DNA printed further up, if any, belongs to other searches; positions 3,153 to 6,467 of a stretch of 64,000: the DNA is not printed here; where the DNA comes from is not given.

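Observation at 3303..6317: Single-chain tandem PilB/GspE ATPase (two full, apparently active modules)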

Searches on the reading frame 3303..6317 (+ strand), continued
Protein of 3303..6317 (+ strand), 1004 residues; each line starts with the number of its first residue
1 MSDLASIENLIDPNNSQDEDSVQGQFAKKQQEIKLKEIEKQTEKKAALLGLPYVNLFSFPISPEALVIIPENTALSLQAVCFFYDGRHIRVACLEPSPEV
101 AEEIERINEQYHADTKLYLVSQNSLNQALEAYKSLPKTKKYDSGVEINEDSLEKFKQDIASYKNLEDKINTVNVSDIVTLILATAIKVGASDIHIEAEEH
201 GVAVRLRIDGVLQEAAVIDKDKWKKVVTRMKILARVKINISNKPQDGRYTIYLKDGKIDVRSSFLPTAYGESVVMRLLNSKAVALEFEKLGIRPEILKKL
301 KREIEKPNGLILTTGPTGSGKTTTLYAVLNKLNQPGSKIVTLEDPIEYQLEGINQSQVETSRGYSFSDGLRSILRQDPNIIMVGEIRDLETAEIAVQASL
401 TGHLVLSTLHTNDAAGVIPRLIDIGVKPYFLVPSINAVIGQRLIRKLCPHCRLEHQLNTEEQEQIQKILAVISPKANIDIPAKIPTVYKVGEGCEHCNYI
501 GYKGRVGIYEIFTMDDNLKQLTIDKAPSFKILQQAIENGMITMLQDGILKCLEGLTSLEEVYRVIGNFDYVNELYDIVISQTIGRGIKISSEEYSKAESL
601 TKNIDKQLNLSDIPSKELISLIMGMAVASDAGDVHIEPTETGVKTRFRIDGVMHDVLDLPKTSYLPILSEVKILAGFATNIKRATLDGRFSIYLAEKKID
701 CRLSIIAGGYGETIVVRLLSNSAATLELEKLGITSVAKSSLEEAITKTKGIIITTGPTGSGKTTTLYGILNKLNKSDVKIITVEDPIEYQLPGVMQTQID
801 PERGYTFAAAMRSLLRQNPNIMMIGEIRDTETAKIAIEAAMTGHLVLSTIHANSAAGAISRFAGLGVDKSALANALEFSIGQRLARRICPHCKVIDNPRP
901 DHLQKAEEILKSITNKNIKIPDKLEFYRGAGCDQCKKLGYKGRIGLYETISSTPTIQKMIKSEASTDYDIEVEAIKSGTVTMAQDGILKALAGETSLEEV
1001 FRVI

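Call 35: predict_structure(alignment_id=A1)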
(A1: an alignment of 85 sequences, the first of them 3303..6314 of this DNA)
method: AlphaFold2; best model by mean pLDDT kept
length: 1004 residues; sequences in the alignment: 85
mean_pLDDT: 78.2   pTM: 0.46
mean pLDDT of the five models: 78.2, 77.5, 75.6, 73.7, 72.3
residues with pLDDT >= 90: 149; 70-90: 633; 50-70: 156; < 50: 66
segments of 3 or more residues with pLDDT < 50: 1-5, 136-145, 317-319, 346-354, 576-585, 605-607, 680-683, 722-725, 785-795, 801-805
pLDDT, mean of each block of 10 residues (from residue 1): 46 56 69 80 87 86 80 88 87 91 87 88 89 53 54 84 84 82 88 88 86 87 84 68 72 78 84 84 70 87 86 66 77 70 53 50 58 69 80 84 84 84 84 89 90 90 81 77 86 85 88 86 77 83 91 92 78 50 55 82 56 76 85 84 81 76 83 62 56 73 74 80 61 84 84 82 79 65 51 49 53 63 74 84 85 89 87 90 88 88 89 85 88 79 87 88 86 88 92 90 86
secondary structure, 60 per line:
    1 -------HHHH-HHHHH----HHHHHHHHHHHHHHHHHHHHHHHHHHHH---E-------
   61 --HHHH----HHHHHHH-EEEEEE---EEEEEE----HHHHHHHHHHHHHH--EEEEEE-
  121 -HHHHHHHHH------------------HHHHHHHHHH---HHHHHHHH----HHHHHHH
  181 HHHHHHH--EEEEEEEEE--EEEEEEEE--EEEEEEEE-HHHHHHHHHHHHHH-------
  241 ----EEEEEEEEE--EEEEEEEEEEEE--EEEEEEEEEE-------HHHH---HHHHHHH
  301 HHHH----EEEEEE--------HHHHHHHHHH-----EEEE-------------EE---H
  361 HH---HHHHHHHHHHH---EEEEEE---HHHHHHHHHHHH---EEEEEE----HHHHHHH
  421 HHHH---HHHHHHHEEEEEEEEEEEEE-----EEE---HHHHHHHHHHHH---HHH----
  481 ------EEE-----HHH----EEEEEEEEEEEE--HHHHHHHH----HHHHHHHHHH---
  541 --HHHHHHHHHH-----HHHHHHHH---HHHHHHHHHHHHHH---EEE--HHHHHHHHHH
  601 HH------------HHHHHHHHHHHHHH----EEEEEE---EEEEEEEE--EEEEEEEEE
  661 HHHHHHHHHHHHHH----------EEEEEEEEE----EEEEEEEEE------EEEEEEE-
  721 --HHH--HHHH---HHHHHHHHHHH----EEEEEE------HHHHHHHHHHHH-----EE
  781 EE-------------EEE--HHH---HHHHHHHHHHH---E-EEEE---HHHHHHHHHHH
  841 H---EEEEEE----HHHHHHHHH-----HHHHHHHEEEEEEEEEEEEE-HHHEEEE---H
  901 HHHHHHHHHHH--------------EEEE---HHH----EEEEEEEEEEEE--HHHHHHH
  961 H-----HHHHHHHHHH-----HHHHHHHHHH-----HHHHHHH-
elements in order (helices of 4 or more, strands of 3 or more residues): H8-11 H13-17 H22-49 H63-66 H71-77 E79-84 E88-93 H98-111 E114-119 H122-130 H149-158 H162-169 H174-187 E190-198 E201-208 E211-218 H220-233 E245-253 E256-267 E270-279 H287-290 H294-304 E309-314 H323-332 E338-341 H366-376 E380-385 H389-400 E404-409 H414-424 H428-434 E435-447 E453-455 H459-470 E487-489 E502-513 H516-523 H528-537 H543-552 H558-565 H569-582 E586-588 H591-602 H615-628 E633-638 E642-649 E652-660 H661-674 E685-693 E698-706 E713-719 H728-731 H735-745 E750-755 H762-773 E779-782 E796-798 H807-817 E823-826 H830-841 E845-850 H855-863 H869-875 E876-888 E893-896 H900-911 E926-929 E940-951 H954-961 H967-976 H982-991 H997-1003

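Call 39: list_cluster_members(proteins=[P0121, P0122, P0123, P0126, P0128, P0130, P0137, P0136, P0124, P0131])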
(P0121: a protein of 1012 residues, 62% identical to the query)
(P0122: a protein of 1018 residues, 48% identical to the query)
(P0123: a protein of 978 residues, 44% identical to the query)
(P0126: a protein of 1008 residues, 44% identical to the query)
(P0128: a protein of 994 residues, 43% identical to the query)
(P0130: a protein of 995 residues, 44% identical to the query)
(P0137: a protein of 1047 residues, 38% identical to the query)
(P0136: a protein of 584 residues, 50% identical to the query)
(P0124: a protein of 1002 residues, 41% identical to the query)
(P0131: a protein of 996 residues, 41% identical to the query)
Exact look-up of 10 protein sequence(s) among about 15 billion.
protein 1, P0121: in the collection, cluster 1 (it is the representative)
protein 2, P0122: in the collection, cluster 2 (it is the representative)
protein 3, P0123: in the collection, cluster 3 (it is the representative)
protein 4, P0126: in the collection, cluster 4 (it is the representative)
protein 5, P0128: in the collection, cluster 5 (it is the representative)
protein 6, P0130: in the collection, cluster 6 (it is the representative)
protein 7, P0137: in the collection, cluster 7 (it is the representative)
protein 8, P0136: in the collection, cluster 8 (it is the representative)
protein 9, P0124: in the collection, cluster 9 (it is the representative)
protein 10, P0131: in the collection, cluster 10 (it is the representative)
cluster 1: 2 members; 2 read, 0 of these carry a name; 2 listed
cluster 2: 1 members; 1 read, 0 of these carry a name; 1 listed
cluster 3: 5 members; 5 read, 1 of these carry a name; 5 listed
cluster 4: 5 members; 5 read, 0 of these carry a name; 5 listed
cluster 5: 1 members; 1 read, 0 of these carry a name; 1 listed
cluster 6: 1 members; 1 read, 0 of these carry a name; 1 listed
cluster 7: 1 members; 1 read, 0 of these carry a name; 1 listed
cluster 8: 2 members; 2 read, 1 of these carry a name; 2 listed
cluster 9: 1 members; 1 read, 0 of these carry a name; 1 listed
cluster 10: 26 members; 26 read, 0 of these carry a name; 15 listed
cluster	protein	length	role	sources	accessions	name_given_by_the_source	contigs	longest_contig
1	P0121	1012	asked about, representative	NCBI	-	-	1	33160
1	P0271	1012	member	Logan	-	-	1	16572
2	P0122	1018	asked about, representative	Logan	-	-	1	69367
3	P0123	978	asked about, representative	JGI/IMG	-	-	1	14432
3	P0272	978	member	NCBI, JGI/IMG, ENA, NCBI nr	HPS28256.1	MAG TPA: ATPase, T2SS/T4P/T4SS family [Candidatus Paceibacterota bacterium] | ATPase, T2SS/T4P/T4SS family [Candidatus Paceibacterota bacterium]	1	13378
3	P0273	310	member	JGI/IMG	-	-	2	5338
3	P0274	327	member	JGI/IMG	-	-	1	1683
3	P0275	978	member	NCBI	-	-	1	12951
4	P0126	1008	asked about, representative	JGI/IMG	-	-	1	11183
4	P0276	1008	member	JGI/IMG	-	-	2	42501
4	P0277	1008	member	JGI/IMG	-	-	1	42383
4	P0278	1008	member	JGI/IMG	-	-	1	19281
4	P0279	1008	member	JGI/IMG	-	-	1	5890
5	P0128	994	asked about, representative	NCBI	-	-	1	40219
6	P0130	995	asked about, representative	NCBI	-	-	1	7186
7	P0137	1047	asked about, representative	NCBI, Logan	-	-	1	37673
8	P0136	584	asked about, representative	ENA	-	-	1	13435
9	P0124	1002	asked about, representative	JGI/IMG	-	-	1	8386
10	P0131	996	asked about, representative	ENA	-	-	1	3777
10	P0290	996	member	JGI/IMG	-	-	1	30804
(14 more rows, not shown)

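Call 40: fold_search(model_id=the predicted structure, library=pdb)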
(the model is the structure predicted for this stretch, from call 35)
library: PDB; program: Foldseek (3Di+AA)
matches with E <= 10: 1665; with E <= 0.001: 137
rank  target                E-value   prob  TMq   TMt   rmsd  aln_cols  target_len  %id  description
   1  5tsh_E                4.0e-39  1.00  0.35  0.86   3.7       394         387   45  PilB from Geobacter metallireducens bound to AMP-PNP (released 2017-05-17)
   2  5oiu_B                1.7e-38  1.00  0.35  0.87   3.3       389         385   40  Crystal structure of PilF type IV pilus assembly ATPase from Thermus thermophilus (released 2018-08-08)
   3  5zfr_B                1.9e-38  1.00  0.34  0.83   4.1       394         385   44  Crystal structure of PilB, an extension ATPase motor of Type IV pilus, from Geobacter sulfurreducens (released 2018-09-19)
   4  5it5_A                5.0e-38  1.00  0.35  0.85   3.7       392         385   39  Thermus thermophilus PilB core ATPase region (released 2016-10-19)
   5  5oiu_C                5.2e-38  1.00  0.33  0.78   4.7       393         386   40  Crystal structure of PilF type IV pilus assembly ATPase from Thermus thermophilus (released 2018-08-08)
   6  5zfr_A                1.0e-37  1.00  0.35  0.85   3.8       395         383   41  Crystal structure of PilB, an extension ATPase motor of Type IV pilus, from Geobacter sulfurreducens (released 2018-09-19)
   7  5tsg_B                1.3e-37  1.00  0.35  0.88   3.5       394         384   45  PilB from Geobacter metallireducens bound to ADP (released 2017-05-17)
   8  5tsh_B                1.4e-37  1.00  0.31  0.74   5.9       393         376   45  PilB from Geobacter metallireducens bound to AMP-PNP (released 2017-05-17)
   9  5zfr_C                1.4e-37  1.00  0.32  0.74   5.7       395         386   44  Crystal structure of PilB, an extension ATPase motor of Type IV pilus, from Geobacter sulfurreducens (released 2018-09-19)
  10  4pht_A                1.7e-37  1.00  0.25  0.55  21.7       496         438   36  ATPase GspE in complex with the cytoplasmic domain of GspL from the Vibrio vulnificus type II Secretion system (released 2014-11-26)
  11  5tsh_F                1.9e-37  1.00  0.34  0.86   3.9       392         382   45  PilB from Geobacter metallireducens bound to AMP-PNP (released 2017-05-17)
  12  4pht_B                2.0e-37  1.00  0.25  0.54  21.6       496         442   37  ATPase GspE in complex with the cytoplasmic domain of GspL from the Vibrio vulnificus type II Secretion system (released 2014-11-26)
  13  4pht_C                2.1e-37  1.00  0.25  0.54  21.5       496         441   37  ATPase GspE in complex with the cytoplasmic domain of GspL from the Vibrio vulnificus type II Secretion system (released 2014-11-26)
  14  5tsh_C                2.3e-37  1.00  0.35  0.88   3.4       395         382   45  PilB from Geobacter metallireducens bound to AMP-PNP (released 2017-05-17)
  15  5tsh_D                3.1e-37  1.00  0.31  0.74   5.8       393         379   45  PilB from Geobacter metallireducens bound to AMP-PNP (released 2017-05-17)
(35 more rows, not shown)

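Call 41: find_encoding_contigs(protein=P0122, flank=10000, max_places=1)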
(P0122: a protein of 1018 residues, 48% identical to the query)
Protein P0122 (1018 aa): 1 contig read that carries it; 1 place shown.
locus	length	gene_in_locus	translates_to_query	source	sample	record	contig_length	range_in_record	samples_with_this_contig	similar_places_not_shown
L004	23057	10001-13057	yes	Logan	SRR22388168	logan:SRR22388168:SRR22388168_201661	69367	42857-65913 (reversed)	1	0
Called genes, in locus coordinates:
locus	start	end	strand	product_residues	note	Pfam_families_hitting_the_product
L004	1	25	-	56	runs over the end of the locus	-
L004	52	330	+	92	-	PF01649:Ribosomal_S20p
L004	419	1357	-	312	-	PF06144:DNA_pol3_delta, PF21694:DNA_pol3_delta_C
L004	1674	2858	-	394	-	PF11258:DUF3048, PF17479:DUF3048_C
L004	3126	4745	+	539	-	-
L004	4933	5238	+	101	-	-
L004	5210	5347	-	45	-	-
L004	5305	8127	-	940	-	PF02739:5_3_exonuc_N, PF01367:5_3_exonuc, PF12826:HHH_2 (weak), PF14520:HHH_5 (weak), PF01612:DNA_pol_A_exo1, PF22619:DNA_polI_exo1, PF00476:DNA_pol_A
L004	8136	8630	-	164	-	PF02367:TsaE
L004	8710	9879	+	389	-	PF01368:DHH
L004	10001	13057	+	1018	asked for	PF13604:AAA_30 (faint), PF05157:MshEN, PF13401:AAA_22 (faint), PF01637:ATPase_2 (faint), PF04851:ResIII (faint), PF14532:Sigma54_activ_2 (faint), PF00437:T2SSE, PF00437:T2SSE, +9 more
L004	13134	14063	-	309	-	-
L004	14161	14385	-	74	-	-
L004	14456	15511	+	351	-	PF05496:RuvB_N, PF00004:AAA, PF07728:AAA_5, PF17864:AAA_lid_4, PF05491:WHD_RuvB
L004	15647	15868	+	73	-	-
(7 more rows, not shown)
